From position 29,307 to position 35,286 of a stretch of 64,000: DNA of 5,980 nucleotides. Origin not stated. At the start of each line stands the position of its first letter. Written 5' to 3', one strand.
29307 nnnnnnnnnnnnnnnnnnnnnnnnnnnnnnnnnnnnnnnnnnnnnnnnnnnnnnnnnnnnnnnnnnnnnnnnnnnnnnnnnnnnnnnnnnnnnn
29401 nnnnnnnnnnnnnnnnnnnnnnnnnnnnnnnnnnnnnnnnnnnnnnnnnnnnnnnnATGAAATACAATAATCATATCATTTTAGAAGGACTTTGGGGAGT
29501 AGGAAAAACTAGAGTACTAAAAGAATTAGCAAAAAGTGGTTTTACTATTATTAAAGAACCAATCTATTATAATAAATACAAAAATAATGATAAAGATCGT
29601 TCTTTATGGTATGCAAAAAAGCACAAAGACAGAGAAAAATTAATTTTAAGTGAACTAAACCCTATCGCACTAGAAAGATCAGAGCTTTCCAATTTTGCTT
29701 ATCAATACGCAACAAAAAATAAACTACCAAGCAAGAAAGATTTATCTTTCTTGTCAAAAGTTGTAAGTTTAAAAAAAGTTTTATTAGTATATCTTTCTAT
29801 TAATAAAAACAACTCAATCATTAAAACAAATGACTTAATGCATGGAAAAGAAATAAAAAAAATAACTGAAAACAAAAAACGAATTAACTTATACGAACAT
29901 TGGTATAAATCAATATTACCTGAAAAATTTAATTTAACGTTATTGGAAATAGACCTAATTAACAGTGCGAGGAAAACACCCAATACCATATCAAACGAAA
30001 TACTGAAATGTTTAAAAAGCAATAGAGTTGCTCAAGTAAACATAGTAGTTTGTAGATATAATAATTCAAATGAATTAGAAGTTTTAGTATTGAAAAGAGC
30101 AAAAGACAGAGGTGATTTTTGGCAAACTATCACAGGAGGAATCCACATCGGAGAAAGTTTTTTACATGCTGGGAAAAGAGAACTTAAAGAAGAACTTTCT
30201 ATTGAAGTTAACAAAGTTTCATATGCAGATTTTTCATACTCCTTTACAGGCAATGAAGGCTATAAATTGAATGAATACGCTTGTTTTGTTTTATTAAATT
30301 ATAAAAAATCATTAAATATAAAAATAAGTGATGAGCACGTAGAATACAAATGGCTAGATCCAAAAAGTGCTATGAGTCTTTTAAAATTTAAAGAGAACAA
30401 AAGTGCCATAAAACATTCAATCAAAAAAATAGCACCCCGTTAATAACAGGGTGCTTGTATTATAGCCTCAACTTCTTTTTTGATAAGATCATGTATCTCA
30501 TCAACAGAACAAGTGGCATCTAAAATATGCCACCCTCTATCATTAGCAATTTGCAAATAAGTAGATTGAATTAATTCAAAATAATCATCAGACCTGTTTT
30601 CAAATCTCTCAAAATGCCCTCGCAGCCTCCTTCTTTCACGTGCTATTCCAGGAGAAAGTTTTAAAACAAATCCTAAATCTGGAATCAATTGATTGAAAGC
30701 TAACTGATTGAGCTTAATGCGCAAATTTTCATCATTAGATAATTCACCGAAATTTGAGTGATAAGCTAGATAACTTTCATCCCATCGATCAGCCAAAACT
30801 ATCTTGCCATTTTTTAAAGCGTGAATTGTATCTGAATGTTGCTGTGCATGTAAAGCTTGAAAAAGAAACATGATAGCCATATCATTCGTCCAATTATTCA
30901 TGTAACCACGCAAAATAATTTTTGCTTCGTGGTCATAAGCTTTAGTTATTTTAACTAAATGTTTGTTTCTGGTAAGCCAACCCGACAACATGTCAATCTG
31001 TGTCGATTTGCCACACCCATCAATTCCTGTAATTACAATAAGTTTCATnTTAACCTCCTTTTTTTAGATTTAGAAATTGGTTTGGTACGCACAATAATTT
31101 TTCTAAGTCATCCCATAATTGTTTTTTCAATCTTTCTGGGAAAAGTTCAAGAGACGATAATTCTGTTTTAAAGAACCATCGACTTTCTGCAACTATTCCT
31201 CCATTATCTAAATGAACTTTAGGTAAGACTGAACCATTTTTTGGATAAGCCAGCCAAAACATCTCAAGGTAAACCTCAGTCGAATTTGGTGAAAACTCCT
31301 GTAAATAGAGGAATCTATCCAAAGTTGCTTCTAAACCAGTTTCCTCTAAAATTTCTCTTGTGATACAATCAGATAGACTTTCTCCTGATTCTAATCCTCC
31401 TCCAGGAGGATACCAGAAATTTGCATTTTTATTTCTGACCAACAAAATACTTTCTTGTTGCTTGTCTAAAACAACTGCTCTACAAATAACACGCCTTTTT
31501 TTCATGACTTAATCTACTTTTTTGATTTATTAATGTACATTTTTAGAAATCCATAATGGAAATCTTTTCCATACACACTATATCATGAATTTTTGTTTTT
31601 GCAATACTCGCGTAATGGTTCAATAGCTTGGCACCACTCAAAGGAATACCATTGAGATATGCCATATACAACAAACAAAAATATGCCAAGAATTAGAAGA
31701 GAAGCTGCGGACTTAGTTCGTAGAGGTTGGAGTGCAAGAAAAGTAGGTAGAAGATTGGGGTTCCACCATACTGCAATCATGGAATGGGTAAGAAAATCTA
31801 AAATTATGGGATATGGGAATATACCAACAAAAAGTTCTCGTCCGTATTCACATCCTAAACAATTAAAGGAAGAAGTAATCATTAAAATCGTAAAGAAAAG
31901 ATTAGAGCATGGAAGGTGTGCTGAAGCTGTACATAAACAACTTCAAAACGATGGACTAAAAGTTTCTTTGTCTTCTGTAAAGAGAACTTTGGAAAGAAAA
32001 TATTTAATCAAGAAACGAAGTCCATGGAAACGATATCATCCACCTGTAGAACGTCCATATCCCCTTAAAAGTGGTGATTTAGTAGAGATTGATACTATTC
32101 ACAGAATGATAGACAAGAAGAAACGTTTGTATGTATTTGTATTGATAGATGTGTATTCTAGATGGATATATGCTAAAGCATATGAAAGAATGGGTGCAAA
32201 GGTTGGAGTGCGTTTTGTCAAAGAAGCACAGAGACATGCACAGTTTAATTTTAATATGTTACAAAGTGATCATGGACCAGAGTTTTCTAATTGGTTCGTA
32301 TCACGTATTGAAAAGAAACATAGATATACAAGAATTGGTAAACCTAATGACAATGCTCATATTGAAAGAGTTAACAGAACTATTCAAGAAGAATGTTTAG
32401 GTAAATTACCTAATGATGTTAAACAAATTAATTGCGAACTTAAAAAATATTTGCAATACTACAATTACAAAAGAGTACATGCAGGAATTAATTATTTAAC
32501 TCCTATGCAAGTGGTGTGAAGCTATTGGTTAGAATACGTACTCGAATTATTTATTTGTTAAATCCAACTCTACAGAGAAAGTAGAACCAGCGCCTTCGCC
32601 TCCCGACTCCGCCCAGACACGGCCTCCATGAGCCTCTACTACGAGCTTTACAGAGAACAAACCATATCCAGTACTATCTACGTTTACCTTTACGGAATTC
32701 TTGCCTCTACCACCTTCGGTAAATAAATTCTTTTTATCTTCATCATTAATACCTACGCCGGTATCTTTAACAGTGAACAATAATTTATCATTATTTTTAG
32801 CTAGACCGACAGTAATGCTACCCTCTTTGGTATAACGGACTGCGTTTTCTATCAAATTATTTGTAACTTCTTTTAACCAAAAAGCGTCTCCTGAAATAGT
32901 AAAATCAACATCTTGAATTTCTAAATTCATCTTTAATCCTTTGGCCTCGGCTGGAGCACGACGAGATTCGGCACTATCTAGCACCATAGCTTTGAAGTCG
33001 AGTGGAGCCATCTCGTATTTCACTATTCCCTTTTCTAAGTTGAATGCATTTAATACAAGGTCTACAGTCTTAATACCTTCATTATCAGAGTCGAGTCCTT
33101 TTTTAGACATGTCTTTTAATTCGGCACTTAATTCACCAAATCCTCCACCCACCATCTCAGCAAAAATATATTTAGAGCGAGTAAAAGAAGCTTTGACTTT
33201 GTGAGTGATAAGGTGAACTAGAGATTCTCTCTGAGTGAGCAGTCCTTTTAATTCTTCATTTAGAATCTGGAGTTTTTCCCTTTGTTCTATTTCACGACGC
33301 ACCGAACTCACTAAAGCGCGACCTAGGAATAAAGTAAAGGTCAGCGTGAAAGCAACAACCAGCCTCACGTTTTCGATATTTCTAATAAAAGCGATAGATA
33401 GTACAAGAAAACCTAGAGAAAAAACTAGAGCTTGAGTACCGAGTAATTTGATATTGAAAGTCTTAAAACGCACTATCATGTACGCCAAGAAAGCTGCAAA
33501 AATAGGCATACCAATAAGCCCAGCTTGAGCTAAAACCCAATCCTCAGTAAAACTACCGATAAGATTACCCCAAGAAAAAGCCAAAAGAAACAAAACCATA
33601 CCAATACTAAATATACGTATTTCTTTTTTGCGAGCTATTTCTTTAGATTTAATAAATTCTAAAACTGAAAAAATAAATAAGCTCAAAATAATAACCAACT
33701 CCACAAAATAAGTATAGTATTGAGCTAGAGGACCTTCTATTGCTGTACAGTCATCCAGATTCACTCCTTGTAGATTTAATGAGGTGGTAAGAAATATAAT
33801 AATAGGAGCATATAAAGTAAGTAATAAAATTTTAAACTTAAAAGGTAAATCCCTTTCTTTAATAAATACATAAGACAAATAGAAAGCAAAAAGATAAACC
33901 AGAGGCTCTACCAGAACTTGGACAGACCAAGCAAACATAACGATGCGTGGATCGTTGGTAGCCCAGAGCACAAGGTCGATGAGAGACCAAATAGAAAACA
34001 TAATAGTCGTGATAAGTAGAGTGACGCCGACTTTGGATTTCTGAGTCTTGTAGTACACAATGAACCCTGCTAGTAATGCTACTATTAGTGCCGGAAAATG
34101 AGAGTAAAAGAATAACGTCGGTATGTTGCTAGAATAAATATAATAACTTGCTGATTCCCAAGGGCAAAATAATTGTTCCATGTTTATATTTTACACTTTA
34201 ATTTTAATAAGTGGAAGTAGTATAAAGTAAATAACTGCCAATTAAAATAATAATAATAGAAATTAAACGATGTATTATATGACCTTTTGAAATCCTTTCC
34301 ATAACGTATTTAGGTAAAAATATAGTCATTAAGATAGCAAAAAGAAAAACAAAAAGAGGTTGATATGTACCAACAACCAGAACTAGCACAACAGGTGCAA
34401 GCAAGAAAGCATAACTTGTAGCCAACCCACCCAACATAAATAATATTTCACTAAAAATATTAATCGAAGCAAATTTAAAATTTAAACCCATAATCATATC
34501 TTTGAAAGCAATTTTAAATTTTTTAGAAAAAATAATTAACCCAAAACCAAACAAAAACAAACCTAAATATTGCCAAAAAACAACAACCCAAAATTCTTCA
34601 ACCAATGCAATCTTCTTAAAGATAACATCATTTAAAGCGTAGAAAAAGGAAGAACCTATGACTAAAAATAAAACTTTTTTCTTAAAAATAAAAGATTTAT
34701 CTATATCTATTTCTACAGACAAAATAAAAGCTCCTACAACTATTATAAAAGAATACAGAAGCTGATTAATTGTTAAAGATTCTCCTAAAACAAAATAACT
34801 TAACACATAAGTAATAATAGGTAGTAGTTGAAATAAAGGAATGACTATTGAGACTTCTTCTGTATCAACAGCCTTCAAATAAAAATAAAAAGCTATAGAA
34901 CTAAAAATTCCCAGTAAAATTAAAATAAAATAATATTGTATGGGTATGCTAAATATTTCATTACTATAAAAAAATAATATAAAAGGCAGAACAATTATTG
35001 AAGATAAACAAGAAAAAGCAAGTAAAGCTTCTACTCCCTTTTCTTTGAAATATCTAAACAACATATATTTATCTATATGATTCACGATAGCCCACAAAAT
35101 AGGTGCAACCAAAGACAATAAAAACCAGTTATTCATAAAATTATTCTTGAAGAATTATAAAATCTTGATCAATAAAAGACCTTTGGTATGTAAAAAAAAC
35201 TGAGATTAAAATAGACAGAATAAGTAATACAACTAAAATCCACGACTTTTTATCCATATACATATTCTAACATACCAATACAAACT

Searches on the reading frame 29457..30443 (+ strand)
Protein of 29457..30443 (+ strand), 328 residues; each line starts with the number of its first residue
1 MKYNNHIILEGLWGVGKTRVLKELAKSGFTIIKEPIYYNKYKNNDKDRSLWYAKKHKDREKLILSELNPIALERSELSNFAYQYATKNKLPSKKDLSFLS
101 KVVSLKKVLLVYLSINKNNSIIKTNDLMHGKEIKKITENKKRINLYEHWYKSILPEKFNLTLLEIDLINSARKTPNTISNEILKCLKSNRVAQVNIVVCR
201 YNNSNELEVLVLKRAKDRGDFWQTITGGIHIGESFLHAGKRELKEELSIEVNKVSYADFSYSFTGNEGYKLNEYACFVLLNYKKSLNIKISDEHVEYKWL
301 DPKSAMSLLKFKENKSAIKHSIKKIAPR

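Call 58: search_protein_families(library=pfam, proteins=[window:29457-30443:+], max_evalue=0.0001)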
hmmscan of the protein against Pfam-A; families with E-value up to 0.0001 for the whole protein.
window:29457-30443:+ (328 aa): 1 family
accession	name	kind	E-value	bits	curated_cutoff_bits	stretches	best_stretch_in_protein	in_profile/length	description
PF00293.34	NUDIX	-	3.8e-15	56.5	21.1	1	194-313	4-125/134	NUDIX domain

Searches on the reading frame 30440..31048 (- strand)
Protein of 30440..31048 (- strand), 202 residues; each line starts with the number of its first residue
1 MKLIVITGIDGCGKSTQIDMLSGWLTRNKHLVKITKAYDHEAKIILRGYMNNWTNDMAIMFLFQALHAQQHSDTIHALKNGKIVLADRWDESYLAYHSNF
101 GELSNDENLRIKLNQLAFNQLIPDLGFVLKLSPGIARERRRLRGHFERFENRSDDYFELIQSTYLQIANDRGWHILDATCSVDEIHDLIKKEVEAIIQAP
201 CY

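Call 58: search_protein_families(library=pfam, proteins=[window:30440-31048:-], max_evalue=0.0001)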
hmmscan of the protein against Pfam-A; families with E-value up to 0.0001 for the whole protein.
window:30440-31048:- (202 aa): 1 family
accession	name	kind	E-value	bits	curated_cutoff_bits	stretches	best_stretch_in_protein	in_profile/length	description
PF02223.23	Thymidylate_kin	-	3.4e-23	82.7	27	1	6-189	1-185/185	Thymidylate kinase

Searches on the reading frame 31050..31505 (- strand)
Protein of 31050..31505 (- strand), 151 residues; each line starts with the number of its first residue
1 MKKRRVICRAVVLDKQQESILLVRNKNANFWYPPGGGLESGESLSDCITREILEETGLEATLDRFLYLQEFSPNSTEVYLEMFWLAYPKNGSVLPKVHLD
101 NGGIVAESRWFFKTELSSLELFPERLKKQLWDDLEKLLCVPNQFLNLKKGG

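Call 58: search_protein_families(library=pfam, proteins=[window:31050-31505:-], max_evalue=0.0001)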
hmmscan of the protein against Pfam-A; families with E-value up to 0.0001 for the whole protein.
window:31050-31505:- (151 aa): 1 family
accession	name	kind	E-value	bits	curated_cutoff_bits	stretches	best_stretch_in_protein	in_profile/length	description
PF00293.34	NUDIX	-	7.4e-15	55.6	21.1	1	5-118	3-119/134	NUDIX domain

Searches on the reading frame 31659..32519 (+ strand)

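Call 58: search_protein_families(library=pfam, proteins=[window:31659-32519:+], max_evalue=0.0001)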
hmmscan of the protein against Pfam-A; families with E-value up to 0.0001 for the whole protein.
window:31659-32519:+ (286 aa): 4 families
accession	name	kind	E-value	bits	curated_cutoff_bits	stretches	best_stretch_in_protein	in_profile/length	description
PF13683.12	rve_3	-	3.4e-15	56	26.5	1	220-282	4-67/67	Integrase core domain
PF00665.32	rve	-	3.2e-10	40.6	32.6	1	137-217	3-90/102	Integrase core domain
PF13333.12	rve_2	-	5.7e-06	26.8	22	1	252-284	18-50/56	Integrase core domain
PF18024.7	HTH_50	-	4.6e-05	23.4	27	0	18-46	18-46/50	Helix-turn-helix domain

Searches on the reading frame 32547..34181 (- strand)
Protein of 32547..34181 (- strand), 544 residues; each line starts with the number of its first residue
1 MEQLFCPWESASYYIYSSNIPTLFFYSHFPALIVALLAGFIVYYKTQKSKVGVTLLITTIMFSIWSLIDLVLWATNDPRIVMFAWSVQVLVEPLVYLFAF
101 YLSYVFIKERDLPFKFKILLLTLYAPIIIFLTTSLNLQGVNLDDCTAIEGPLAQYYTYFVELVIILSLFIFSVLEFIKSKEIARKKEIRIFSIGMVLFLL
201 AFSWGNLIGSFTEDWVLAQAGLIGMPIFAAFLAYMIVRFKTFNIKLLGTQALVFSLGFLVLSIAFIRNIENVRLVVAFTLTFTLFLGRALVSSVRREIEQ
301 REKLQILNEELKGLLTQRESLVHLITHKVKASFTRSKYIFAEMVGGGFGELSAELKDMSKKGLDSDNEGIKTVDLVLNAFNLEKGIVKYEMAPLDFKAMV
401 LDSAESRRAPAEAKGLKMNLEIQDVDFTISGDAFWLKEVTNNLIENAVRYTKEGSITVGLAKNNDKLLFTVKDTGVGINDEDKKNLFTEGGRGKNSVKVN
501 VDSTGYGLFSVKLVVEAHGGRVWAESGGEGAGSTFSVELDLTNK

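Call 58: search_protein_families(library=pfam, proteins=[window:32547-34181:-], max_evalue=0.0001)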
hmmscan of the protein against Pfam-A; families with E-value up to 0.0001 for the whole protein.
window:32547-34181:- (544 aa): 2 families
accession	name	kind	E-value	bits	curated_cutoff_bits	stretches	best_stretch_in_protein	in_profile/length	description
PF02518.31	HATPase_c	-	4.9e-22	78.9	26.4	1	431-542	1-110/111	Histidine kinase-, DNA gyrase B-, and HSP90-like ATPase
PF16927.11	HisKA_7TM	-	6.3e-05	23.4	28.6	1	32-244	7-222/224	N-terminal 7TM region of histidine kinase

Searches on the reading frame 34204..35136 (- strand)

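Call 58: search_protein_families(library=pfam, proteins=[window:34204-35136:-], max_evalue=0.0001)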
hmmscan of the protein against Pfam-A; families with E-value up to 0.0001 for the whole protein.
window:34204-35136:- (310 aa): 1 family
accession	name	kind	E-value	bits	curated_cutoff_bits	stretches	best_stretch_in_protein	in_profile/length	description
PF00892.27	EamA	-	2.2e-15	57.5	28.2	1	4-140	3-134/135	EamA-like transporter family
